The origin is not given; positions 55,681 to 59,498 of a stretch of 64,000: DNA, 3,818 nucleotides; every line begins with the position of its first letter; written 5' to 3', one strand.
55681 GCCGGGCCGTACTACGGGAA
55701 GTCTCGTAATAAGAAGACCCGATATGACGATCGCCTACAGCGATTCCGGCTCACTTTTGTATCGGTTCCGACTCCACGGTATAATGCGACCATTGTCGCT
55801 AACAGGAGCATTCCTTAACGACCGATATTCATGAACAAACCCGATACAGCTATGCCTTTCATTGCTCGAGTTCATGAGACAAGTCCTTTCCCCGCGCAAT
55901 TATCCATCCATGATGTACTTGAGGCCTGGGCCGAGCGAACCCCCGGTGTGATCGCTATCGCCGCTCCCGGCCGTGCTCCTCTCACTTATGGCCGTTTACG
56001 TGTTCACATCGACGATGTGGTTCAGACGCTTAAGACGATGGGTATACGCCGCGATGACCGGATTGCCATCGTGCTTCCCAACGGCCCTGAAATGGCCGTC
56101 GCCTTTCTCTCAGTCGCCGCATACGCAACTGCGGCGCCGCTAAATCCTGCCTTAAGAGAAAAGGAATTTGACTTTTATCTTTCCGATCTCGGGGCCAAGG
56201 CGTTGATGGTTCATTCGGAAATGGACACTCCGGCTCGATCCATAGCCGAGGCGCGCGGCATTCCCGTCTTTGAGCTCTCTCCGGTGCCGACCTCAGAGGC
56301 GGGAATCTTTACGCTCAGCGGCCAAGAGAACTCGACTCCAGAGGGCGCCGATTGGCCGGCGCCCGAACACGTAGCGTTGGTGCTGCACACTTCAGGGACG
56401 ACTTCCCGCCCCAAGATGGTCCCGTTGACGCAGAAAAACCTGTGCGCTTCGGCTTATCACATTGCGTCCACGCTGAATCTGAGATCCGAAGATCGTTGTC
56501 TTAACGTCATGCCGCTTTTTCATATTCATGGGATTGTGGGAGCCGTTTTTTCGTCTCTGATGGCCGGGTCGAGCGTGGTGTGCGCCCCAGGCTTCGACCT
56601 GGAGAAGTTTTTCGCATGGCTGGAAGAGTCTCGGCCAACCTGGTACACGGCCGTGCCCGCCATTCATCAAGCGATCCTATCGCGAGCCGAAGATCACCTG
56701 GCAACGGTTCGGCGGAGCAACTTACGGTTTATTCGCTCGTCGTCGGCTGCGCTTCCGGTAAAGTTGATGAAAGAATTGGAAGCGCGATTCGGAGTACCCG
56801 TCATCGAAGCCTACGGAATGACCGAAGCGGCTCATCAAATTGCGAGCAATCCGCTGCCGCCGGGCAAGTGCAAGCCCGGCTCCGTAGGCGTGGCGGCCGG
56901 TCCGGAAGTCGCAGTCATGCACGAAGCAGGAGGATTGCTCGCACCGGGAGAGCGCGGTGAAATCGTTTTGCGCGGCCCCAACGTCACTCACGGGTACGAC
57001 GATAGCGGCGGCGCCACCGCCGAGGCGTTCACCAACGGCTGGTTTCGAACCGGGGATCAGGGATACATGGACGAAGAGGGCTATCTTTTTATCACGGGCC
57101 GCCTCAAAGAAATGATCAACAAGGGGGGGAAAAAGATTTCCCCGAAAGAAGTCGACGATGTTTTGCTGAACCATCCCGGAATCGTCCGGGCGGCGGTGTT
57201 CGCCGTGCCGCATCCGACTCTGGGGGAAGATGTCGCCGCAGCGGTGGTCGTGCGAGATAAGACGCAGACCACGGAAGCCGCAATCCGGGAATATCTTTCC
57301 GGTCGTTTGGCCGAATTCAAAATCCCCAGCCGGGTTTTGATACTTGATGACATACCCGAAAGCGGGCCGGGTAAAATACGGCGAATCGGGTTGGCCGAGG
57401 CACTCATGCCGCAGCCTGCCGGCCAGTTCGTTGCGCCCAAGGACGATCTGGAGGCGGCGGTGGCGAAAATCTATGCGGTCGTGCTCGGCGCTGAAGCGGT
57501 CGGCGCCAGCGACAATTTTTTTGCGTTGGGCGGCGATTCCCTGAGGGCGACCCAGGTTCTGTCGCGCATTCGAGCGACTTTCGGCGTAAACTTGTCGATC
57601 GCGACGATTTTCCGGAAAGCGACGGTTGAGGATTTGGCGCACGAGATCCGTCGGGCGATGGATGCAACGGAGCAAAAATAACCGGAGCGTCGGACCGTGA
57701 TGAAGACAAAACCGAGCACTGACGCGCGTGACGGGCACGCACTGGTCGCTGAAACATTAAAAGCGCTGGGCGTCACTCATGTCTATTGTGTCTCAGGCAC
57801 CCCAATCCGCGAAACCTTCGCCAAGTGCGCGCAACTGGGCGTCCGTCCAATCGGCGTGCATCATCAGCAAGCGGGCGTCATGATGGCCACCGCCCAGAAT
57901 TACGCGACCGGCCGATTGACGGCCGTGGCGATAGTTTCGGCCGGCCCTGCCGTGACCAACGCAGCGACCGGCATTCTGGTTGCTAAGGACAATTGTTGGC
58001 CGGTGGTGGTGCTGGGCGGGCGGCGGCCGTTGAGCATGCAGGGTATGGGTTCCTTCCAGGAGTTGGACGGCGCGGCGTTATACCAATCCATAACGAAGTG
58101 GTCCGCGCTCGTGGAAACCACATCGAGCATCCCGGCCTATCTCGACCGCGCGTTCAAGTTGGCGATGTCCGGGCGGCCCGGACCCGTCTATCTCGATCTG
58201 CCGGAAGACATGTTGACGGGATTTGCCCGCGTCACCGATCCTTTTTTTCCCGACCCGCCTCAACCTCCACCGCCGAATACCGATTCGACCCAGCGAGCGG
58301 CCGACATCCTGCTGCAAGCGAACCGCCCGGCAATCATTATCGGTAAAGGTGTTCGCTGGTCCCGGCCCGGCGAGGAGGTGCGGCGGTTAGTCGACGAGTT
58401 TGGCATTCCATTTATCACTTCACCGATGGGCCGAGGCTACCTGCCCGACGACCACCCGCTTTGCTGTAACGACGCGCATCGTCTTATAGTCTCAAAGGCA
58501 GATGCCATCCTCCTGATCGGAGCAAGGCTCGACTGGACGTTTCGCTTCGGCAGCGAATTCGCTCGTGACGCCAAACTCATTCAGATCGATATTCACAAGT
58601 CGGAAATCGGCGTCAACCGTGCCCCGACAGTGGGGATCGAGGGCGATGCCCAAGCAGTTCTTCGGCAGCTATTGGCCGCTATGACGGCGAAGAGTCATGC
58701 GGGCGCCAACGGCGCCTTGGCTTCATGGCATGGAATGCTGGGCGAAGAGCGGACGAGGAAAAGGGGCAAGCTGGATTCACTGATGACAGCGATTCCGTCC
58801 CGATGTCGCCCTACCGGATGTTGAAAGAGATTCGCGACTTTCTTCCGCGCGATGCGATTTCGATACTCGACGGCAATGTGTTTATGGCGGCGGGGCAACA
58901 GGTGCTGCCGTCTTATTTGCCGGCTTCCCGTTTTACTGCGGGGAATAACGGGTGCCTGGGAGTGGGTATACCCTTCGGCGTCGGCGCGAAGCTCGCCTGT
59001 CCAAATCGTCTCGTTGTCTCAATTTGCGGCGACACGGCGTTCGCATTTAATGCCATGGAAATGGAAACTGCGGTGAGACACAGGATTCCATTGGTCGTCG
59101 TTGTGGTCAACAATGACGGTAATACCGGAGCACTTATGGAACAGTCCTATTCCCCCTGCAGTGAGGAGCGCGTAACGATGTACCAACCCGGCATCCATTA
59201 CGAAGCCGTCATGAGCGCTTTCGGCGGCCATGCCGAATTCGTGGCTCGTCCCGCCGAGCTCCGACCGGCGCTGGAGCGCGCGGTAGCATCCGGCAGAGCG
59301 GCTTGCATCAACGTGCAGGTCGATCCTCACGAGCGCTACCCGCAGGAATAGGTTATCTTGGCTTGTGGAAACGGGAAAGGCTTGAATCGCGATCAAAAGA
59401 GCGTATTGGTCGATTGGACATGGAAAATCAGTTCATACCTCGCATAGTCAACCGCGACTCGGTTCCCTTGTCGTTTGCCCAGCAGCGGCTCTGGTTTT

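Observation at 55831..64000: NRPS locus with an unusual priming set: AAE3-like A-PCP didomain + oxalyl-CoA-decarboxylase/HACL-like TPP enzyme ahead of a starter-C NRPS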

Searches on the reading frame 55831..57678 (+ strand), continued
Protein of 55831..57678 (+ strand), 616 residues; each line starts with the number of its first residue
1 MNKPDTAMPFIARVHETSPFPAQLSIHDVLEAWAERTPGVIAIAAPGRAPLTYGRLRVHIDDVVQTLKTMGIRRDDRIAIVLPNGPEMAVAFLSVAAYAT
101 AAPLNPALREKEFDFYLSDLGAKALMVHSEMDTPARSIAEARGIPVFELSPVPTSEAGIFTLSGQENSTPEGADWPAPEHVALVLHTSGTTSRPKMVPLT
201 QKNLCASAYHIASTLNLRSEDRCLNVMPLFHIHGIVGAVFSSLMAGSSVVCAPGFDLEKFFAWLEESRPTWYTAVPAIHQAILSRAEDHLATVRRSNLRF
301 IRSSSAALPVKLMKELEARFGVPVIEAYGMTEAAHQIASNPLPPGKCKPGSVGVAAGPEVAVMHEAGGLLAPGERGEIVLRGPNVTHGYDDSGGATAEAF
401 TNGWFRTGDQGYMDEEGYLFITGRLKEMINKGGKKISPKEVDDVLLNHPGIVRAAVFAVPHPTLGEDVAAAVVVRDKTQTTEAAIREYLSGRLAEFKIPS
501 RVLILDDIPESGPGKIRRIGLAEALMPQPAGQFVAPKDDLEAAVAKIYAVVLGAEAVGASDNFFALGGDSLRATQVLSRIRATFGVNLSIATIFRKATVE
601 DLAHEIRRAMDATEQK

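Call 82: find_encoding_contigs(protein=P0422, flank=10000, max_places=2)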
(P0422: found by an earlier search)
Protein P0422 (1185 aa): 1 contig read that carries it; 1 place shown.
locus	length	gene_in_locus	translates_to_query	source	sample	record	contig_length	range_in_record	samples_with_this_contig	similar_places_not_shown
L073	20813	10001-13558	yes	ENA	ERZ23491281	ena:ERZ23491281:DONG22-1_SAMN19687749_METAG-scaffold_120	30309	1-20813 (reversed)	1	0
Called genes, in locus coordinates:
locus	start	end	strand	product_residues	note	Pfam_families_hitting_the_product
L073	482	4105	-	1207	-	-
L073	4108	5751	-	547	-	PF07394:DUF1501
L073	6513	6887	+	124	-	PF13511:DUF4124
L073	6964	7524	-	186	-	PF02566:OsmC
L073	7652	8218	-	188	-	-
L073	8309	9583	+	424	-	PF00561:Abhydrolase_1, PF12146:Hydrolase_4, PF12697:Abhydrolase_6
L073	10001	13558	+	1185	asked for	PF00501:AMP-binding, PF13193:AMP-binding_C, PF00550:PP-binding, PF02776:TPP_enzyme_N, PF00205:TPP_enzyme_M, PF02775:TPP_enzyme_C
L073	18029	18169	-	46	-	-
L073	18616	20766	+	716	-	PF00501:AMP-binding, PF13193:AMP-binding_C, PF00550:PP-binding, PF00975:Thioesterase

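Call 83: find_encoding_contigs(protein=P0388, flank=10000, max_places=2)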
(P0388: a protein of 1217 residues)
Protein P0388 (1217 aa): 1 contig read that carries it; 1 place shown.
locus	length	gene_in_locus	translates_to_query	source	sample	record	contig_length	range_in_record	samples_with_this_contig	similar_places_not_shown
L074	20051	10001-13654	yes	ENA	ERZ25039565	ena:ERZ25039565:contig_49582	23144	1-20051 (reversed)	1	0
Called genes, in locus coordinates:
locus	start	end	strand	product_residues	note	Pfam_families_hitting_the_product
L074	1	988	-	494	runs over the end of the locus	PF03707:MHYT, PF00512:HisKA, PF02518:HATPase_c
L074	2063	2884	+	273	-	PF07478:Dala_Dala_lig_C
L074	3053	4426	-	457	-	PF00501:AMP-binding, PF13193:AMP-binding_C, PF00550:PP-binding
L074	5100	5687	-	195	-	-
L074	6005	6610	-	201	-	PF00668:Condensation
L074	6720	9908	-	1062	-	PF00668:Condensation, PF00501:AMP-binding, PF00550:PP-binding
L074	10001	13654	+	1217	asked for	PF00501:AMP-binding, PF13193:AMP-binding_C, PF00550:PP-binding, PF02776:TPP_enzyme_N, PF00205:TPP_enzyme_M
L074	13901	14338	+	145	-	-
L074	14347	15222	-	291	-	PF07478:Dala_Dala_lig_C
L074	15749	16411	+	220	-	PF03707:MHYT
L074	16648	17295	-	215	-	-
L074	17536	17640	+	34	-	-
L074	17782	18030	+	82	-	PF01627:Hpt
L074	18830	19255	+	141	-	PF00563:EAL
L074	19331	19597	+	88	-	PF01258:zf-dskA_traR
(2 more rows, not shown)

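Call 85: search_protein_families(library=pfam, proteins=[L073:13584-18428:+], max_evalue=0.00001)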
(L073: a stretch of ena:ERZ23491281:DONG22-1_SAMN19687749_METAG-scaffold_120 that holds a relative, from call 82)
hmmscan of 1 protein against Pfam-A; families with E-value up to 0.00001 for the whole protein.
L073:13584-18428:+ (1615 aa): 4 families
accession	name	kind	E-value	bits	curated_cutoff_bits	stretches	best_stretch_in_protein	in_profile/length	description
PF00668.25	Condensation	-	1.1e-225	750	30.6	2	1099-1544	3-456/456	Condensation domain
PF00501.34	AMP-binding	-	3.7e-83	279.9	29.9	1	471-822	1-384/384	AMP-binding enzyme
PF00550.31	PP-binding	-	3.3e-15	56.5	20.8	1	985-1046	2-65/67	Phosphopantetheine attachment site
PF13193.12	AMP-binding_C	-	5.1e-08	34.2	24.5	1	881-954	1-76/76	AMP-binding enzyme C-terminal domain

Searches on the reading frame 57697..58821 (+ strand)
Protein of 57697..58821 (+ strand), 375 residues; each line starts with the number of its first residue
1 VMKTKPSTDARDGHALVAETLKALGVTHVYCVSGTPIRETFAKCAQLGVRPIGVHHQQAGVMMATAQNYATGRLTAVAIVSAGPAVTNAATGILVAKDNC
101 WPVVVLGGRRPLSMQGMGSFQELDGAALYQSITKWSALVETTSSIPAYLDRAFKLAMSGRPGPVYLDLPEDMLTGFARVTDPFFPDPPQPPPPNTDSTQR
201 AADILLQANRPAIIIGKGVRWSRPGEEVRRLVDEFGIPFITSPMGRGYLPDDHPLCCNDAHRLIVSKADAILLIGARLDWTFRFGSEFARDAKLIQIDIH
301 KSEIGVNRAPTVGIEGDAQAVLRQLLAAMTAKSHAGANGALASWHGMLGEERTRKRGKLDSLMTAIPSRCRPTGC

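Call 6: search_protein_families(library=pfam, proteins=[window:57697-58821:+])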
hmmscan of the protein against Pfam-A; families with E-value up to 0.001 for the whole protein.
window:57697-58821:+ (375 aa): 2 families
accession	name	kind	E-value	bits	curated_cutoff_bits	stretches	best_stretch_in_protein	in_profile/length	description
PF00205.28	TPP_enzyme_M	-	2.9e-35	121.4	30.4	1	199-325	2-137/137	Thiamine pyrophosphate enzyme, central domain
PF02776.23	TPP_enzyme_N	-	1.1e-24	86.9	26.8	1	12-127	2-118/119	Thiamine pyrophosphate enzyme, N-terminal TPP binding domain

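Call 9: search_protein_families(library=ncbifam, proteins=[window:57697-58821:+])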
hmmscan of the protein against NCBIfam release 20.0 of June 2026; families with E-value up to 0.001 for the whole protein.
window:57697-58821:+ (375 aa): 49 families (the best 25 are shown)
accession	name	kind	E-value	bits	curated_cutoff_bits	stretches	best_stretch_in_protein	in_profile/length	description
NF006721.0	PRK09259.1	equivalog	1.2e-66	225.5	557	1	4-361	8-369/574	oxalyl-CoA decarboxylase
NF004516.0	PRK05858.1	equivalog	5e-64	216.7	587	1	12-358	12-352/548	acetolactate synthase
TIGR03254.1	oxalate_oxc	equivalog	5.8e-60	203.5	739.4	1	11-363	3-359/554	oxalyl-CoA decarboxylase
TIGR00118.1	acolac_lg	equivalog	1.7e-56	191.9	538.35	1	13-335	3-335/557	biosynthetic-type acetolactate synthase large subunit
NF005860.0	PRK07789.1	equivalog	4.6e-53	180.5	881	1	12-352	35-386/615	acetolactate synthase large subunit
NF006122.0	PRK08266.1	subfamily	2.8e-51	174.6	571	1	14-333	7-328/543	hypothetical protein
NF058623.1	HdaclCoAlyACT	equivalog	2.9e-50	171.5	600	1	6-352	5-351/575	2-hydroxyacyl-CoA lyase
NF006016.1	PRK08155.1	equivalog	1.9e-49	168.5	870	1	13-334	5-335/554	acetolactate synthase large subunit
NF006052.0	PRK08199.1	subfamily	1.8e-48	165.2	539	1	7-343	4-349/559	thiamine pyrophosphate protein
NF004710.0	PRK06048.1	equivalog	4.3e-48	164.1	976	1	14-344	11-351/561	acetolactate synthase large subunit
NF006524.0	PRK08978.1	equivalog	1.3e-47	162.4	738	1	12-333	2-329/548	acetolactate synthase 2 catalytic subunit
NF004919.0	PRK06276.1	equivalog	5.5e-47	160.3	866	1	15-335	5-338/582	acetolactate synthase large subunit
NF006319.0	PRK08527.1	equivalog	1.4e-46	159.1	905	1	12-348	5-348/565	acetolactate synthase large subunit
NF005712.0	PRK07524.1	subfamily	2.6e-46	158.2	500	1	13-340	6-340/536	5-guanidino-2-oxopentanoate decarboxylase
TIGR03457.1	sulphoacet_xsc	equivalog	5.4e-45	153.8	676.4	1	17-334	8-332/579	sulfoacetaldehyde acetyltransferase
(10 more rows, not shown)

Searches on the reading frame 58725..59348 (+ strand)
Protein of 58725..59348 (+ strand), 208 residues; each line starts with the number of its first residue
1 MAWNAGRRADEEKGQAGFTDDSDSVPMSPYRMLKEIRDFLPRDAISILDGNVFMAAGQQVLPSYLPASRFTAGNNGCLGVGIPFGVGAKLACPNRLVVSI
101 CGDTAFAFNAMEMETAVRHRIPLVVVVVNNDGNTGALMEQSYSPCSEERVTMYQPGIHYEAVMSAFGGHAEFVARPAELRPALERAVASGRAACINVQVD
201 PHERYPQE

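Call 6: search_protein_families(library=pfam, proteins=[window:58725-59348:+])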
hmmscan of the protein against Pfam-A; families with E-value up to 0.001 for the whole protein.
window:58725-59348:+ (208 aa): 1 family
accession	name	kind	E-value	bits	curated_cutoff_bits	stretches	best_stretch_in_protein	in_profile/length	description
PF02775.26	TPP_enzyme_C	-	1.2e-29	103.5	21.9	1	57-197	9-151/151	Thiamine pyrophosphate enzyme, C-terminal TPP binding domain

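Call 9: search_protein_families(library=ncbifam, proteins=[window:58725-59348:+])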
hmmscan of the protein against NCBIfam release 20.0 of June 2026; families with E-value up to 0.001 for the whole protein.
window:58725-59348:+ (208 aa): 51 families (the best 25 are shown)
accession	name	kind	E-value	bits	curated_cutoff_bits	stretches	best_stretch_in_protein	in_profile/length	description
NF004516.0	PRK05858.1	equivalog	5.6e-43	147.3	587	1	21-207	358-543/548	acetolactate synthase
NF006721.0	PRK09259.1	equivalog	1.2e-32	113.3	557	1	21-202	372-553/574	oxalyl-CoA decarboxylase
NF058623.1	HdaclCoAlyACT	equivalog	1.3e-31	109.9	600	1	8-199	354-540/575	2-hydroxyacyl-CoA lyase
TIGR03254.1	oxalate_oxc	equivalog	6.8e-31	107.6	739.4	1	22-202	361-540/554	oxalyl-CoA decarboxylase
NF004807.0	PRK06154.1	equivalog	3e-29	102.1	607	1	22-197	376-552/565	thiamine pyrophosphate-requiring protein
NF006122.0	PRK08266.1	subfamily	9.4e-27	93.7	571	1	31-202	357-527/543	hypothetical protein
NF006052.0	PRK08199.1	subfamily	1.1e-26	93.3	539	1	23-205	363-543/559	thiamine pyrophosphate protein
NF006187.0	PRK08322.1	equivalog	7.8e-26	90.6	509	1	19-202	350-531/548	acetolactate synthase large subunit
NF006203.0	PRK08327.1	equivalog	1.3e-24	86.6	456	1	5-201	365-570/571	thiamine pyrophosphate-requiring protein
NF004772.0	PRK06112.1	subfamily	4.6e-24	84.7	673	1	19-202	379-562/578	acetolactate synthase catalytic subunit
NF005485.1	PRK07092.1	equivalog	3.6e-23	82.1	493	1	12-200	333-519/523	benzoylformate decarboxylase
NF004710.0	PRK06048.1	equivalog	3.9e-22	78.4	976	1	27-203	366-541/561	acetolactate synthase large subunit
NF004919.0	PRK06276.1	equivalog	1.7e-21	76.2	866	1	21-204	359-543/582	acetolactate synthase large subunit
TIGR00118.1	acolac_lg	equivalog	2.1e-21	76.1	538.35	1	20-206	354-542/557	biosynthetic-type acetolactate synthase large subunit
NF006377.0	PRK08611.1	equivalog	2.4e-20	72.6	742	1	21-203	353-533/576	pyruvate oxidase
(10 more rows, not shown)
